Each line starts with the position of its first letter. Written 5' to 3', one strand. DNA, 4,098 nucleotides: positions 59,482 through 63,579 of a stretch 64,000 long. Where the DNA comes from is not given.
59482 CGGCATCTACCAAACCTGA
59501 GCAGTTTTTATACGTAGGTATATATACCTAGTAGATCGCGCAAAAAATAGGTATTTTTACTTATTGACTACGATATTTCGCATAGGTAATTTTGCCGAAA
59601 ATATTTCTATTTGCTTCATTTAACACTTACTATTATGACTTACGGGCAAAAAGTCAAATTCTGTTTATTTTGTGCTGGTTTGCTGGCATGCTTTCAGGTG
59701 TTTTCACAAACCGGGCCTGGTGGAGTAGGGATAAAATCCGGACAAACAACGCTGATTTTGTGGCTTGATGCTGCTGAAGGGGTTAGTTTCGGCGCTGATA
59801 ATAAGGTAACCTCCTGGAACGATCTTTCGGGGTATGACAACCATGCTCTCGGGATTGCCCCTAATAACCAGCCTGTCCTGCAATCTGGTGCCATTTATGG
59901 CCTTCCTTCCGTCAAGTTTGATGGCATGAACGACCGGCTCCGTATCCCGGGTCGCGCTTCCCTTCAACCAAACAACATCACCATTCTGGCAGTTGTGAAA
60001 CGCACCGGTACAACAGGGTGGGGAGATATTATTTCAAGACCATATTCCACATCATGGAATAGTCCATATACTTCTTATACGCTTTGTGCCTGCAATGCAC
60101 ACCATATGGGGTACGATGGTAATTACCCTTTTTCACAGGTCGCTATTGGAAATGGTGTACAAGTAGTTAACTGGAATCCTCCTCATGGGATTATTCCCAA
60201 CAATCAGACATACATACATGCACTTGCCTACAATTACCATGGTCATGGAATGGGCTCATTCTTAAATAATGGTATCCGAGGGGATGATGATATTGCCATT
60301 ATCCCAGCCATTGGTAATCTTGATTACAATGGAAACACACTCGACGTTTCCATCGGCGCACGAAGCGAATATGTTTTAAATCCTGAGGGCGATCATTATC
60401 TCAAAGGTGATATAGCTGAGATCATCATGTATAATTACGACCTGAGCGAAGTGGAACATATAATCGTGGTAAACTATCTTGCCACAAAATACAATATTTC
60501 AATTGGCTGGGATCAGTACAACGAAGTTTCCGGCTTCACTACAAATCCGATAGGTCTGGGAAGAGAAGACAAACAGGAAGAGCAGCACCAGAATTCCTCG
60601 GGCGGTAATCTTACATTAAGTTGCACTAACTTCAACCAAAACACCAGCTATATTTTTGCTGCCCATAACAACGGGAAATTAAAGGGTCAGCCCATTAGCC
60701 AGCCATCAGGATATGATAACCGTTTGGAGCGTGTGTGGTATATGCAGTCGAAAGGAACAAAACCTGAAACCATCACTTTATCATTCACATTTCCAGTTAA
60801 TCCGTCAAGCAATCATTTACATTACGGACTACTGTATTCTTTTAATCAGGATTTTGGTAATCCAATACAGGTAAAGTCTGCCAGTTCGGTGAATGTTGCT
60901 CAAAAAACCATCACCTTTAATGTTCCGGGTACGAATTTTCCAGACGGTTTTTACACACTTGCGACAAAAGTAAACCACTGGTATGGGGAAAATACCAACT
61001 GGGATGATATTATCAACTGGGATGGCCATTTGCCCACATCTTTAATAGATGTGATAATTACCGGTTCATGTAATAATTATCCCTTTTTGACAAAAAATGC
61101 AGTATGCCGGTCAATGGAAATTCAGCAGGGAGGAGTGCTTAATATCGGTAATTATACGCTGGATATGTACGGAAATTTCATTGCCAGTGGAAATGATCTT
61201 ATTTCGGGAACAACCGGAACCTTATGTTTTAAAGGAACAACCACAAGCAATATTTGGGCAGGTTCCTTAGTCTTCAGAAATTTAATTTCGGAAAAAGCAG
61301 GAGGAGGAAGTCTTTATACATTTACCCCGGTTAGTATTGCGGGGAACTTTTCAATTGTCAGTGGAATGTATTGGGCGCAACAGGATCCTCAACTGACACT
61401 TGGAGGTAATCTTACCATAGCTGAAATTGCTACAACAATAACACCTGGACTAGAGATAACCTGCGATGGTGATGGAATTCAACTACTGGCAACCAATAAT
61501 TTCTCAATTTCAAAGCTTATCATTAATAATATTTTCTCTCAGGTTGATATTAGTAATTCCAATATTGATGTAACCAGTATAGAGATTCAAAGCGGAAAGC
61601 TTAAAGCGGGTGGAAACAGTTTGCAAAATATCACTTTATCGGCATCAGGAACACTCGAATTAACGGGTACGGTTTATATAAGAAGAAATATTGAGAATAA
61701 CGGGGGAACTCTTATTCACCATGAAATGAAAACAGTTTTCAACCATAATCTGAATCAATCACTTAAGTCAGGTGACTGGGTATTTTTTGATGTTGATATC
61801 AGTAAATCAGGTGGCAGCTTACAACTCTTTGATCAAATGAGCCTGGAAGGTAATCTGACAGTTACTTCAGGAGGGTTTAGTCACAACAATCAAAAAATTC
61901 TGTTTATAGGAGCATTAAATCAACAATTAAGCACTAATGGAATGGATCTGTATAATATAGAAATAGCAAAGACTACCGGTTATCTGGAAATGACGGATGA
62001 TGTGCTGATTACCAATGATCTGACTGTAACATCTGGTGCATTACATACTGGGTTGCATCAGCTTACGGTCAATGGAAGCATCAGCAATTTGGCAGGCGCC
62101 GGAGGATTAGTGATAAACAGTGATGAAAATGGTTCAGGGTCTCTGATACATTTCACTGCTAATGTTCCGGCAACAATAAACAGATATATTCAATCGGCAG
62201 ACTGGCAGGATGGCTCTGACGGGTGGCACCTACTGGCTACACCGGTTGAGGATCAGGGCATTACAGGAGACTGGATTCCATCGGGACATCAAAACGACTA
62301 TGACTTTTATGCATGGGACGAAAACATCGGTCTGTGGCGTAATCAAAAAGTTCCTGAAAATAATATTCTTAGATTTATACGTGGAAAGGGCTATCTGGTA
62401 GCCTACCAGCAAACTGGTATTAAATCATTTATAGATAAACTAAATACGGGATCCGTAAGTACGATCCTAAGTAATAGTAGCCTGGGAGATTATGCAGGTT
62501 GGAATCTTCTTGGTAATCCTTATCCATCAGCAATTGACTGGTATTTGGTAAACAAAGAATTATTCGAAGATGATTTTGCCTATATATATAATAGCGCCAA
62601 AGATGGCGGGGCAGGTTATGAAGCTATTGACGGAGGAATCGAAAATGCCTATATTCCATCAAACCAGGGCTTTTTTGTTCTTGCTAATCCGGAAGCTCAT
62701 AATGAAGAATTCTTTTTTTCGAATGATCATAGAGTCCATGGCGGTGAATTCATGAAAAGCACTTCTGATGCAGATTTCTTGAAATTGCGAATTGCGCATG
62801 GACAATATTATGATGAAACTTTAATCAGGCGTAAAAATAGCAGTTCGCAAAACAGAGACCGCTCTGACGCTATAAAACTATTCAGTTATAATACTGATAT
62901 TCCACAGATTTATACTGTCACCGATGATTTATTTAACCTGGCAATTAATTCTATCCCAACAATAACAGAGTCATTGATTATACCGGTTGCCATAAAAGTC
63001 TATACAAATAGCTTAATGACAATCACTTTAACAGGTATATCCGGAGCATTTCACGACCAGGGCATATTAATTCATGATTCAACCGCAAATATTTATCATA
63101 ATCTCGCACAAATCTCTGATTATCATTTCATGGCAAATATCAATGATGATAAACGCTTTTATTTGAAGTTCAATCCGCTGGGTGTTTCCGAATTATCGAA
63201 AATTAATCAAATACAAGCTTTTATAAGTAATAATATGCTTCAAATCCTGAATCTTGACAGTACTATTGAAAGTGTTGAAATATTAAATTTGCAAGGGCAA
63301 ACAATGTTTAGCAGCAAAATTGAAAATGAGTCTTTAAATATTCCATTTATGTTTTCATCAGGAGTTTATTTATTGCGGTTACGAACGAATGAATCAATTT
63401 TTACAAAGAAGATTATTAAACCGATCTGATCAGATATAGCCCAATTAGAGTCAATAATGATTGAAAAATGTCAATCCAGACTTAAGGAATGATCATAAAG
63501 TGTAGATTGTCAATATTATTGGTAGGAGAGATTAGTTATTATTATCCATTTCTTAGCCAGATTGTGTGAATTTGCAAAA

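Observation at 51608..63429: Signalling island: paralogous TPR-sensor receptors (cyclase output vs His-kinase output) flanking DUF1684 and NfeD-flotillin, upstream of a giant candidate T9SS LamG adhesin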

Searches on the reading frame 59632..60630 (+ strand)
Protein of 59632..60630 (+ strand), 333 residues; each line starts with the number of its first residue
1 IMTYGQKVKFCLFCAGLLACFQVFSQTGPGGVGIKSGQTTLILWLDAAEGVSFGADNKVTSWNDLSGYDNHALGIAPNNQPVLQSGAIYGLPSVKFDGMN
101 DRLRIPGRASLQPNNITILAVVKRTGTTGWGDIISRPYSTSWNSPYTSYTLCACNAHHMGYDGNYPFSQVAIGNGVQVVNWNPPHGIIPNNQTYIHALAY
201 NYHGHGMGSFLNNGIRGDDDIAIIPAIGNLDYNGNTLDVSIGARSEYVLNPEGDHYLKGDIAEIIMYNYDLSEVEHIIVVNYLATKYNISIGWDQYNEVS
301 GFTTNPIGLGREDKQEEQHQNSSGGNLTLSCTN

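Call 35: search_protein_families(library=pfam, proteins=[window:59632-60630:+], max_evalue=10)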
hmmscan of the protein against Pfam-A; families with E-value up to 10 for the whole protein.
window:59632-60630:+ (333 aa): 1 family
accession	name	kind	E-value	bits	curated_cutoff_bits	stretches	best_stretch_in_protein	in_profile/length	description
PF13385.13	Laminin_G_3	-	0.0022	18.6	27.6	1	97-273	1-147/151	Concanavalin A-like lectin/glucanases superfamily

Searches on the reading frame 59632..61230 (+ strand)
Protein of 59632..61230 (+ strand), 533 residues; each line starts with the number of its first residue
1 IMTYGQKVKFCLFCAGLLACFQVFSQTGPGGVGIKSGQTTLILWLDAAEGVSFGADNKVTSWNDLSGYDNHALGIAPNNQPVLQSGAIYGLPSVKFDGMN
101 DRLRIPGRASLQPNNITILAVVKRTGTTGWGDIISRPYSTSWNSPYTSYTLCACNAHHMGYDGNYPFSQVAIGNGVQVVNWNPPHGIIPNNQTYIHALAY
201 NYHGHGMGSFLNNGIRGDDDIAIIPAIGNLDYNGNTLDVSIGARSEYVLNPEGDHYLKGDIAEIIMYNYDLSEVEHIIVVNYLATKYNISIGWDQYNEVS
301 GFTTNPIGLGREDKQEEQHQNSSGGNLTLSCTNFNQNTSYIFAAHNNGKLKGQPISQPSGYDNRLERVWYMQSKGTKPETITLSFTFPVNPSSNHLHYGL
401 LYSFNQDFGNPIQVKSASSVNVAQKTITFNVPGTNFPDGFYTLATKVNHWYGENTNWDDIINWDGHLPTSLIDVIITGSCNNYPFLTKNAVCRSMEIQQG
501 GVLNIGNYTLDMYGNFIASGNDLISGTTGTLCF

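Call 46: predict_structure(alignment_id=A3)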
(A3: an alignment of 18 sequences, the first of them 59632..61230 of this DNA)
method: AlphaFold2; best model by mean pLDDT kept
length: 533 residues; sequences in the alignment: 18
mean_pLDDT: 86.8   pTM: 0.87
mean pLDDT of the five models: 86.8, 83.7, 83.6, 80.8, 79.4
residues with pLDDT >= 90: 313; 70-90: 157; 50-70: 46; < 50: 17
segments of 3 or more residues with pLDDT < 50: 17-25, 247-250
pLDDT, mean of each block of 10 residues (from residue 1): 61 54 61 85 94 93 92 87 90 92 90 92 83 76 62 67 77 77 73 93 90 89 86 81 65 75 95 94 93 83 93 87 94 91 94 90 94 95 95 95 93 97 95 96 95 94 92 91 95 94 95 91 90 92
secondary structure, 60 per line:
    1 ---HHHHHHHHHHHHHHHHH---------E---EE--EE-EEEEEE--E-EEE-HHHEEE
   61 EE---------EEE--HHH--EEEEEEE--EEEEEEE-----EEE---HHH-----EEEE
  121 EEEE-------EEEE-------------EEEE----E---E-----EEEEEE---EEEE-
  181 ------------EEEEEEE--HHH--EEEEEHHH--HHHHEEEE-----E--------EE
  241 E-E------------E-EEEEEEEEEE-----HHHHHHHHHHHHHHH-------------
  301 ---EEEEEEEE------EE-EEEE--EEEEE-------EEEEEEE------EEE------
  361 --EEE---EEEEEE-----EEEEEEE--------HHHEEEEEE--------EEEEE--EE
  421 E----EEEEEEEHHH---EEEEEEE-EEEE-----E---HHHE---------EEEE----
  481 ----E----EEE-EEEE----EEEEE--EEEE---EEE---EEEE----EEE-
elements in order: H4-20 E41-46 E51-53 E58-62 E72-74 E82-88 E91-97 E103-105 E117-124 E132-135 E149-152 E167-172 E176-179 E193-199 E207-211 H217-220 E221-224 E239-241 E258-267 H273-287 E304-311 E321-324 E327-331 E339-345 E352-354 E363-365 E369-374 E380-386 E398-403 E412-416 E419-421 E426-432 E439-445 E447-450 E473-476 E490-492 E494-497 E502-506 E509-512 E516-518 E522-525 E530-532

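Call 50: fold_search(model_id=the predicted structure, library=pdb)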
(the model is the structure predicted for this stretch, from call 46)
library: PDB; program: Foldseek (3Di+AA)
matches with E <= 10: 1284; with E <= 0.001: 187
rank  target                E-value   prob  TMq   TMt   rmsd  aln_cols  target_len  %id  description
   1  9qc7_B                4.0e-09  1.00  0.29  0.15  16.1       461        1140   11  BoNT-NTNH complex from Clostridium botulinum Serotype B1 (released 2025-09-10)
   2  4zkt_B                1.1e-08  1.00  0.30  0.16  15.9       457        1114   13  Crystal structure of the progenitor M complex of Clostridium botulinum type E neurotoxin (released 2015-12-23)
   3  9vyh_p                1.5e-08  1.00  0.32  0.58   5.1       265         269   16  Cyanopodophage Pan3 tailspike (released 2025-11-26)
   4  5hon_A                5.0e-08  1.00  0.32  0.76   3.9       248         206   13  Structure of Domain 4 of AbnA, a GH43 extracellular arabinanase from Geobacillus stearothermophilus, in complex with a (released 2017-02-01)
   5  3rmx_B                6.6e-08  1.00  0.30  0.38  15.3       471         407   12  Crystal structure of HCR/D F1240A mutant (released 2011-06-01)
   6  3v0a_B                7.3e-08  1.00  0.32  0.16  15.1       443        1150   11  2.7 angstrom crystal structure of BoNT/Ai in complex with NTNHA (released 2012-03-14)
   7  4isq_A                7.8e-08  1.00  0.27  0.34  15.7       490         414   11  Binding domain of Botulinum neurotoxin DC in complex with human synaptotagmin I (released 2013-08-14)
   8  6uht_B                2.8e-07  1.00  0.29  0.36  15.6       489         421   12  Crystal structure of BoNT/B receptor-binding domain in complex with VHH JLI-G10 (released 2020-03-04)
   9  8alp                  3.0e-07  1.00  0.28  0.37  15.6       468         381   10  Botulinum neurotoxin A6 cell binding domain crystal form II (released 2022-09-21)
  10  1ms1_A                3.1e-07  1.00  0.31  0.27   6.7       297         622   13  Monoclinic form of Trypanosoma cruzi trans-sialidase, in complex with 3-deoxy-2,3-dehydro-N-acetylneuraminic acid (DAN (released 2003-03-25)
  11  9ea9_B                3.7e-07  1.00  0.33  0.16  16.5       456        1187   10  Crystal structure of BoNT/A-NTNH-HA70 -VHH_F12-VHH_H7-Fab_NTNH complex (released 2025-09-17)
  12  1epw                  4.2e-07  1.00  0.29  0.13  15.9       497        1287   11  CRYSTAL STRUCTURE OF CLOSTRIDIUM NEUROTOXIN TYPE B (released 2000-11-01)
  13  2v73_A                4.6e-07  1.00  0.25  0.66   4.1       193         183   16  The structure of the family 40 CBM from C. perfringens NanJ in complex with a sialic acid containing molecule (released 2007-08-21)
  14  5ho2                  4.9e-07  1.00  0.32  0.22   4.1       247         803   13  Crystal structure of AbnA (open conformation), a GH43 extracellular arabinanase from Geobacillus stearothermophilus (released 2017-02-01)
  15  2d43_A                4.9e-07  1.00  0.29  0.32  18.8       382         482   14  Crystal structure of arabinofuranosidase complexed with arabinotriose (released 2006-09-19)
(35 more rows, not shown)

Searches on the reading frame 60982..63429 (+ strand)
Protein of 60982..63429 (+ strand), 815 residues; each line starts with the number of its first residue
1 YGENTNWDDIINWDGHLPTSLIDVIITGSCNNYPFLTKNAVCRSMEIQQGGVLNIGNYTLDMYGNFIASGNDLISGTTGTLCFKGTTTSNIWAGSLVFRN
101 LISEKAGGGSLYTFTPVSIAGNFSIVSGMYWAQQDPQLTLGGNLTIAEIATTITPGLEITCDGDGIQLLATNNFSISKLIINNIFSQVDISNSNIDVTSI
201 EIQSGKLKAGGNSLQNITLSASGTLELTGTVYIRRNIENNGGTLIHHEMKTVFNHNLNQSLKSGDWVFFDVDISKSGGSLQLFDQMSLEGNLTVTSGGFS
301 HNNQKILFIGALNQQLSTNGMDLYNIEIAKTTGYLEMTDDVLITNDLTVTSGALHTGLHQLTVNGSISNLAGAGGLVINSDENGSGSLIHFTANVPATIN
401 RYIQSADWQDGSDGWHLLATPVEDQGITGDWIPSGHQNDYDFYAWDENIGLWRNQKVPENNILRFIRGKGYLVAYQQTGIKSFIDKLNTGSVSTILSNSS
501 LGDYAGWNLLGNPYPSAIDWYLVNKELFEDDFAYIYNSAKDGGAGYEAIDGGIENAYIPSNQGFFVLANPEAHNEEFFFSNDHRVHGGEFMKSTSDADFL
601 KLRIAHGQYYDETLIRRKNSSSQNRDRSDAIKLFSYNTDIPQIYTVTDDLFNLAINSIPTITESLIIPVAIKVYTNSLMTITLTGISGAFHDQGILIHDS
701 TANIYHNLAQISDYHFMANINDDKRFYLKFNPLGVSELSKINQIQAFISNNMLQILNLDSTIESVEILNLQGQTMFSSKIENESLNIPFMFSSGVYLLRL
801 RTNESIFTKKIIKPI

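Call 67: predict_structure(alignment_id=A5)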
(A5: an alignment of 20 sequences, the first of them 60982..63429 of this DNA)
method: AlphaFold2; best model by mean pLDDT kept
length: 815 residues; sequences in the alignment: 20
mean_pLDDT: 87.1   pTM: 0.75
mean pLDDT of the five models: 87.1, 86.3, 86.1, 84.8, 84.8
residues with pLDDT >= 90: 422; 70-90: 330; 50-70: 52; < 50: 11
segments of 3 or more residues with pLDDT < 50: 433-437, 591-594
pLDDT, mean of each block of 10 residues (from residue 1): 86 89 88 92 93 93 91 88 94 90 91 89 90 81 85 75 86 84 94 88 96 95 97 96 97 95 96 94 97 93 97 95 97 96 98 95 96 95 86 93 69 73 81 54 81 81 88 80 91 91 85 93 91 83 79 77 92 93 77 62 89 90 90 81 92 92 91 86 89 88 82 84 85 71 65 76 87 88 78 85 81 72
secondary structure, 60 per line:
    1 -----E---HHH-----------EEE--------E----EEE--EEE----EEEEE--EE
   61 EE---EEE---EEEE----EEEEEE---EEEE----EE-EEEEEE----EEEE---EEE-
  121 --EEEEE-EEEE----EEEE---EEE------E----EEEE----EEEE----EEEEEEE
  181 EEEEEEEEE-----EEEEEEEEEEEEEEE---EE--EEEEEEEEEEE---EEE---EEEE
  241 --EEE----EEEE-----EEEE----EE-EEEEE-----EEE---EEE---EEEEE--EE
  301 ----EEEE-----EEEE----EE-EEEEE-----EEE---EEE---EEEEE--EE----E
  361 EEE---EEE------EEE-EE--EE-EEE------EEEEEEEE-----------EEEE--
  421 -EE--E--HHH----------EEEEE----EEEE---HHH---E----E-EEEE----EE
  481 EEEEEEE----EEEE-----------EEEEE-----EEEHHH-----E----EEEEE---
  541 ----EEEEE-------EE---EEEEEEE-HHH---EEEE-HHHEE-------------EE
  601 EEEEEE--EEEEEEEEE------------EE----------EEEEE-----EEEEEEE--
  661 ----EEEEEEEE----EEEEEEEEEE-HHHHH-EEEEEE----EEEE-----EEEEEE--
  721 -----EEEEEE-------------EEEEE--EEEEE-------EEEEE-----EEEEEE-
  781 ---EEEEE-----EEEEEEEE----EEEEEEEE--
elements in order (helices of 4 or more, strands of 3 or more residues): E24-26 E40-42 E45-47 E52-56 E59-62 E66-68 E72-75 E80-85 E89-92 E100-105 E110-113 E117-119 E123-127 E129-132 E137-140 E144-146 E158-161 E166-169 E174-189 E195-209 E217-227 E231-233 E237-240 E243-245 E250-253 E259-262 E270-274 E280-282 E286-288 E292-296 E305-308 E314-317 E325-329 E335-337 E341-343 E347-351 E360-363 E367-369 E376-378 E387-389 E396-403 E415-418 E442-446 E451-454 E471-474 E479-487 E492-495 E507-511 E517-519 E533-537 E545-549 E562-568 E576-579 E599-606 E609-617 E642-646 E652-658 E665-672 E677-686 H688-692 E694-699 E704-707 E713-718 E726-731 E745-749 E752-756 E764-768 E774-779 E784-788 E794-801 E806-813

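Call 70: fold_search(model_id=the predicted structure, library=pdb)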
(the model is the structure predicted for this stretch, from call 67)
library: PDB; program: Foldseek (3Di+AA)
matches with E <= 10: 1263; with E <= 0.001: 1
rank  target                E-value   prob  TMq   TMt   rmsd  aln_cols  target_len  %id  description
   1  7ptp_A                3.8e-04  0.60  0.08  0.09  29.8       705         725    8  In-situ structure of pentameric S-layer protein (released 2021-12-15)
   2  7t0o_H                2.1e-03  0.66  0.08  0.17  21.0       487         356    7  cryoEM reconstruction of the HIV gp140 in complex with the extracellular domains of CD4 and the adnectin domain of Com (released 2022-01-12)
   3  7t0r_A                2.9e-03  0.57  0.08  0.16  22.2       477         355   10  Crystal structure of the anti-CD4 adnectin 6940_B01 as a complex with the extracellular domains of CD4 and ibalizumab  (released 2022-01-12)
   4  9ba4_A                3.2e-03  0.44  0.08  0.07  30.8       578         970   10  Full-length cross-linked Contactin 2 (CNTN2) (released 2024-07-17)
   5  1h9v                  3.3e-03  1.00  0.10  0.33  11.5       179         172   13  Human Fc-gamma-Receptor IIa (FcgRIIa), monoclinic (released 2001-06-21)
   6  3ry5                  3.5e-03  1.00  0.10  0.33  11.0       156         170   17  Three-dimensional structure of glycosylated fcgammariia (high-responder polymorphism) (released 2011-08-31)
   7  8gl6_D                4.4e-03  1.00  0.08  0.79   1.7        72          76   18  The Type 9 Secretion System in vitro assembled, RemA-CTD substrate bound complex (released 2024-01-31)
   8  9flu_A                4.4e-03  0.44  0.07  0.15  30.9       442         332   10  CryoEM structure of the fragment-1 (3402-3733) in the grappling hook protein A (GhpA) in the bacterium Aureispira sp.  (released 2024-10-16)
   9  9flw_A                4.4e-03  0.28  0.07  0.11  43.2       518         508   12  CryoEM structure of the fragment-6 (3571-4078) in the grappling hook protein A (GhpA) in the bacterium Aureispira sp.  (released 2024-10-16)
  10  1fcg                  6.3e-03  1.00  0.10  0.33  11.0       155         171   17  ECTODOMAIN OF HUMAN FC GAMMA RECEPTOR, FCGRIIA (released 2000-04-12)
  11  8cha_A                6.9e-03  1.00  0.09  0.32  11.4       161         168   16  Fc gamma RIIa 27W/131H variant ectodomain (released 2024-05-22)
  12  5fmv_A                6.9e-03  0.54  0.08  0.17  26.8       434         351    8  Crystal structure of human CD45 extracellular region, domains d1-d4 (released 2016-03-23)
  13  8gl8_D                7.2e-03  1.00  0.08  0.82   1.6        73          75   19  The Type 9 Secretion System Extended Translocon - SprA-PorV-PPI-RemZ-SkpA-SprE complex (released 2024-01-31)
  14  9ouv_C                7.2e-03  1.00  0.10  0.35  11.2       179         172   15  Crystal structure of human IGG1 FC fragment-FC-gamma receptor IIB complex (released 2025-12-03)
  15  3wjj_C                7.5e-03  1.00  0.09  0.32  11.5       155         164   15  Crystal structure of IIb selective Fc variant, Fc(P238D), in complex with FcgRIIb (released 2013-11-13)
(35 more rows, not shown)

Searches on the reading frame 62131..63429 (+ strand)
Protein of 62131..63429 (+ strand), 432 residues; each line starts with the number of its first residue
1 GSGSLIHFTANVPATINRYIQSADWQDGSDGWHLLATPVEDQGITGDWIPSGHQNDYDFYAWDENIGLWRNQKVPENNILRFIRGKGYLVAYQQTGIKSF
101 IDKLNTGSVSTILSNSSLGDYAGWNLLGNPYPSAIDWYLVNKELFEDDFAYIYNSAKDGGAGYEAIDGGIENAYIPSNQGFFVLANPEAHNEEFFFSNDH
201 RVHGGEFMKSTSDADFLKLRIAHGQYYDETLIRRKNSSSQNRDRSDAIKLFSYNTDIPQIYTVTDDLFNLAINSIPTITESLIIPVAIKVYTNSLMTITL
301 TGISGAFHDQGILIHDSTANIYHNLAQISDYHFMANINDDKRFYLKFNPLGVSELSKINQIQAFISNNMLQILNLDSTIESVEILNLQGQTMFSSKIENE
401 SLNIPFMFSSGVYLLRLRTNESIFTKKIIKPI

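Call 35: search_protein_families(library=pfam, proteins=[window:62131-63429:+], max_evalue=10)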
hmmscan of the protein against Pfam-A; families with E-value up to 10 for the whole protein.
window:62131-63429:+ (432 aa): 1 family
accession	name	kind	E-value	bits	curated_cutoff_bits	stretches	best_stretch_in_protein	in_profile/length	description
PF18962.6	Por_Secre_tail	-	2.3e-05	25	27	1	367-429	7-74/75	Secretion system C-terminal sorting domain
